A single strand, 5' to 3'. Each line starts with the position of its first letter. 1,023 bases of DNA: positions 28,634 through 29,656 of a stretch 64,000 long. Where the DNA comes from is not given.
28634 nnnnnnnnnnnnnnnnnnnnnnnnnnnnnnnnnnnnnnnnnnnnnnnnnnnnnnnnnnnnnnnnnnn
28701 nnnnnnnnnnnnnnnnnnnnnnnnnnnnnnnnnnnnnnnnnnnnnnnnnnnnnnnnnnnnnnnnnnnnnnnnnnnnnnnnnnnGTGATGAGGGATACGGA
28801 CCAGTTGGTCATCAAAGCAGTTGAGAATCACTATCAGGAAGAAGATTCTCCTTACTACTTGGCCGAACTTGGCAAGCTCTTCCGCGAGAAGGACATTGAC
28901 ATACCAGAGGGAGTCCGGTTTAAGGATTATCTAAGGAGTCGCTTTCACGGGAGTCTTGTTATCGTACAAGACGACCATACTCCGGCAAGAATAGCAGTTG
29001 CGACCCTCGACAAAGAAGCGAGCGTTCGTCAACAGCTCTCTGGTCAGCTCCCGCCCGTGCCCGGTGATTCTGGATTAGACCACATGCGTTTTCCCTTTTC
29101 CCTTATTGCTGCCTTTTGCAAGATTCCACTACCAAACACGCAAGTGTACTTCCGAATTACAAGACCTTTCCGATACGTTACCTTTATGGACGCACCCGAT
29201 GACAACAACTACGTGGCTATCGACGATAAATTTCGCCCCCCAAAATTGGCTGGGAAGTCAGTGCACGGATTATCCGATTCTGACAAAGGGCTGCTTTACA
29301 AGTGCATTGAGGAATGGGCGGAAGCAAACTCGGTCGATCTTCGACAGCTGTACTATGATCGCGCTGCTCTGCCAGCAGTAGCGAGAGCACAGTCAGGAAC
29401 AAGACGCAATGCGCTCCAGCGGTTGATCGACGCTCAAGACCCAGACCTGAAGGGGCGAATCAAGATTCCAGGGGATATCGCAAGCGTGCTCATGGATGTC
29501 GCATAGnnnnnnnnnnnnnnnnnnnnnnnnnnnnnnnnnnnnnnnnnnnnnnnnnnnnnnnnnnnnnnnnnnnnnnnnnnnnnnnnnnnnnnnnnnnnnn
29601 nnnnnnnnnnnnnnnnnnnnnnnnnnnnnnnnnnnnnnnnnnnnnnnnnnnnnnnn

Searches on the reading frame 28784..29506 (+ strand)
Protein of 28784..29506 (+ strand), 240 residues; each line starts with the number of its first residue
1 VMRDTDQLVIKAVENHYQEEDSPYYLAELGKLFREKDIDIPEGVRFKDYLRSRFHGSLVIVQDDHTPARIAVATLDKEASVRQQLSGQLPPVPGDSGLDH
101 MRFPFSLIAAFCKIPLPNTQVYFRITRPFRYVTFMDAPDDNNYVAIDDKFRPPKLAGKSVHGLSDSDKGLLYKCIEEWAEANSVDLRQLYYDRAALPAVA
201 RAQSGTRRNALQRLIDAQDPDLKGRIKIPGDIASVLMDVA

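Call 8: search_protein_families(library=pfam, proteins=[window:28784-29506:+], max_evalue=0.01)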
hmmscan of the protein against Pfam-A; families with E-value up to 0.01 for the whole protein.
window:28784-29506:+ (240 aa): 0 families

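Call 9: search_protein_families(library=padloc, proteins=[window:28784-29506:+], max_evalue=0.1)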
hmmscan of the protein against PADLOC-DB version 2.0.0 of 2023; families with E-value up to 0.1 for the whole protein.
window:28784-29506:+ (240 aa): 0 families

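Call 13: search_protein_families(library=ncbifam, proteins=[window:28784-29506:+], max_evalue=0.1)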
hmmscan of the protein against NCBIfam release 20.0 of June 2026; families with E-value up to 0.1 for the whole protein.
window:28784-29506:+ (240 aa): 0 families

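Call 14: search_protein_families(library=phrogs, proteins=[window:28784-29506:+], max_evalue=0.1)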
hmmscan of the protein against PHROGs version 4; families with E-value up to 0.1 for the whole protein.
window:28784-29506:+ (240 aa): 0 families

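Call 16: search_solved_structures(query=window:28784-29506:+, max_evalue=1)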
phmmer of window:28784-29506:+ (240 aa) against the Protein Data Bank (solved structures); distinct sequences matched with E-value up to 1: 1.
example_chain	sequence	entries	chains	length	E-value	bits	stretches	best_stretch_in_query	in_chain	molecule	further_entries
8rd8_UC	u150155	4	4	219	0.78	12.7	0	27-77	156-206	Large ribosomal subunit protein bL25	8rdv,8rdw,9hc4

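Call 27: find_homologous_proteins(query=window:28784-29506:+)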
Query window:28784-29506:+ (240 aa): 72 proteins with E <= 0.001 among 2938 candidates.
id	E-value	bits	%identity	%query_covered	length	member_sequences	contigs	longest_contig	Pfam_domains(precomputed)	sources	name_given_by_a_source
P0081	1.6e-156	537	100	100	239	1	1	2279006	-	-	-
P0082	6.5e-131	453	85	100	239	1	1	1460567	-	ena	-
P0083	1.4e-102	360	68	100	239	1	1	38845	-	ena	-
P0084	2.5e-89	317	61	98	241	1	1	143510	-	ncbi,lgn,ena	-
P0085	1.3e-88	315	61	98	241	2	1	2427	-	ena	-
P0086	2.0e-88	314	61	98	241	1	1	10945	-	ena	-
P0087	5.5e-88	313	60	99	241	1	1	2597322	-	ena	-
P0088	6.6e-88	312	60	98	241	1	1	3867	-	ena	-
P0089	1.3e-87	312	60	98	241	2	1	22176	-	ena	-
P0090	5.0e-87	310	60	98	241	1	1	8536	-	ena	-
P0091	7.1e-87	309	60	99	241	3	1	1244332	-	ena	-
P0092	1.8e-86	308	60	98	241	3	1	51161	-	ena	-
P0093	1.9e-86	308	60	98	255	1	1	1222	-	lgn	-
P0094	2.2e-86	307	59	98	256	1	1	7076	-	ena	-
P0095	5.7e-86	306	58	98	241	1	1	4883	-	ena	-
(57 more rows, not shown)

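Call 58: search_solved_structures(query=A6, max_evalue=10)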
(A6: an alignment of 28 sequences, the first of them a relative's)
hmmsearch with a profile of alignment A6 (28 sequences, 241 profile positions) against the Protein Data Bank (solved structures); distinct sequences matched with E-value up to 10: 5.
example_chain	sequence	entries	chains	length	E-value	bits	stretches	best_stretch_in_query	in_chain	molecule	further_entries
1q2z_A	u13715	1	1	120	0.014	18.3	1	4-57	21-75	ATP-dependent DNA helicase II, 80 kDa subunit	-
1rw2_A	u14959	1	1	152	0.024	17.5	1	4-53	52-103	ATP-dependent DNA helicase II, 80 kDa subunit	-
6zh6_B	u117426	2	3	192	0.034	17.1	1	4-53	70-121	X-ray repair cross-complementing protein 5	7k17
6zha_C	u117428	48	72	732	0.2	14.5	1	4-53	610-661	X-ray repair cross-complementing protein 5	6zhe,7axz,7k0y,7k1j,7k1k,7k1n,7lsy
8ag4_B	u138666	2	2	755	0.21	14.5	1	4-53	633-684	X-ray repair cross-complementing protein 5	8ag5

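Call 59: search_protein_families(library=pfam, alignment_id=A6, max_evalue=1)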
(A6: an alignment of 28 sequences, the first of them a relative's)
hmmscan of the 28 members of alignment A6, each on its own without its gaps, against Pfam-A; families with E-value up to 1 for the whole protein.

A. member 1, P0081 (239 aa): 0 families

B. families by the number of members that match (of 28 scanned): 7 families
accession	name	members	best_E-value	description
PF21793.2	DUF6877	4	0.00099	Family of unknown function (DUF6877)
PF15603.11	Imm74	2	0.032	Immunity protein 74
PF16700.10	SNCAIP_SNCA_bd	2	0.094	Synphilin-1 alpha-Synuclein-binding domain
PF22564.2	HAAS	1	0.056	HAAS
PF03399.22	SAC3_GANP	1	0.062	SAC3/GANP family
PF20527.3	DUF6742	1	0.12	Domain of unknown function (DUF6742)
PF23543.1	DUF6688_C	1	0.19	DUF6688 C-terminal domain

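Call 64: predict_structure(alignment_id=A6)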
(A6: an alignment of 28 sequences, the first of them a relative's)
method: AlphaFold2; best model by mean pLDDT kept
length: 239 residues; sequences in the alignment: 28
mean_pLDDT: 83.8   pTM: 0.49
mean pLDDT of the five models: 83.8, 82.2, 81.0, 80.4, 79.7
residues with pLDDT >= 90: 143; 70-90: 35; 50-70: 43; < 50: 18
segments of 3 or more residues with pLDDT < 50: 89-94, 194-205
pLDDT, mean of each block of 10 residues (from residue 1): 89 95 95 95 96 96 92 96 72 62 93 96 93 91 96 93 90 95 87 47 50 63 63 65
secondary structure, 60 per line:
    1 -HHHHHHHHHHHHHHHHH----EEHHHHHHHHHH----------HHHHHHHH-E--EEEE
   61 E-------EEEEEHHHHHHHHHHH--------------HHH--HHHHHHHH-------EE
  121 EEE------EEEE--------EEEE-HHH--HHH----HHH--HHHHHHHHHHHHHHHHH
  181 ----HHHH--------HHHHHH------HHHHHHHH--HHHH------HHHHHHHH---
elements in order: H2-18 H25-34 H45-52 E57-61 E69-73 H74-84 H104-111 E119-123 E130-133 E142-145 H164-180 H185-188 H197-202 H209-216 H219-222 H229-236

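Call 69: fold_search(model_id=the predicted structure, library=pdb)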
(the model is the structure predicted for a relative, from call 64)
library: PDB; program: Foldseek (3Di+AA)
matches with E <= 10: 379; with E <= 0.001: 0
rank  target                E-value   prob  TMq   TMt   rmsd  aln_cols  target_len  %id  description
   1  5h20                  2.2e-01  0.41  0.18  0.32   9.7        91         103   16  X-ray structure of PadR-like Transcription factor from bacteroid fragilis (released 2017-03-08)
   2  3gfl                  3.0e-01  0.77  0.20  0.31   7.3        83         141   19  Crystal structure of the ST1710 mutant (R90A) protein (released 2009-08-25)
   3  2yr2_A                3.0e-01  0.75  0.19  0.30   7.3        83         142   18  Crystal Structure of the Hypothetical regulator from Sulfolobus tokodaii (released 2007-10-02)
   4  3u2r                  3.6e-01  0.75  0.20  0.33   9.8        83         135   12  Crystal structure of MarR transcription factor from Planctomyces limnophilus (released 2011-10-19)
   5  4g9y                  4.0e-01  0.69  0.19  0.30   7.8        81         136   17  Crystal Structure of the PcaV transcriptional regulator from Streptomyces coelicolor (released 2013-06-05)
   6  2yr2_B                4.6e-01  0.63  0.19  0.30   7.3        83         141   18  Crystal Structure of the Hypothetical regulator from Sulfolobus tokodaii (released 2007-10-02)
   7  3bpv                  4.8e-01  0.72  0.21  0.35  10.5        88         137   11  Crystal Structure of MarR (released 2008-05-20)
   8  3bpx_B                4.8e-01  0.57  0.20  0.30   7.5        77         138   13  Crystal Structure of MarR (released 2008-05-20)
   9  3bja                  4.8e-01  0.57  0.19  0.30   9.8        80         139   14  Crystal structure of putative MarR-like transcription regulator (NP_978771.1) from Bacillus cereus ATCC 10987 at 2.38 A  (released 2007-12-11)
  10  5zqh                  5.5e-01  0.44  0.20  0.38   9.8        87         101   14  Crystal structure of Streptococcus transcriptional regulator (released 2019-05-01)
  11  4ejo_B                5.5e-01  0.41  0.19  0.34   9.9        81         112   21  Crystal structure of padr family transcriptional regulator from Eggerthella lenta DSM 2243 (released 2012-04-25)
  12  3rco_A                6.1e-01  0.66  0.21  0.52   3.8        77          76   19  Crystal structure of a conserved motif in human TDRD7 (released 2012-04-04)
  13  5hlh_D                6.1e-01  0.47  0.21  0.33  12.1        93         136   16  Crystal structure of the overoxidized AbfR bound to DNA (released 2017-01-25)
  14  5ffx_D                6.5e-01  0.63  0.21  0.34   9.4        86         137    8  S. aureus MepR G34K Mutant (released 2016-12-21)
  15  5h3r_B                6.5e-01  0.63  0.21  0.33   7.4        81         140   16  Crystal Structure of mutant MarR C80S from E.coli complexed with operator DNA (released 2017-08-02)
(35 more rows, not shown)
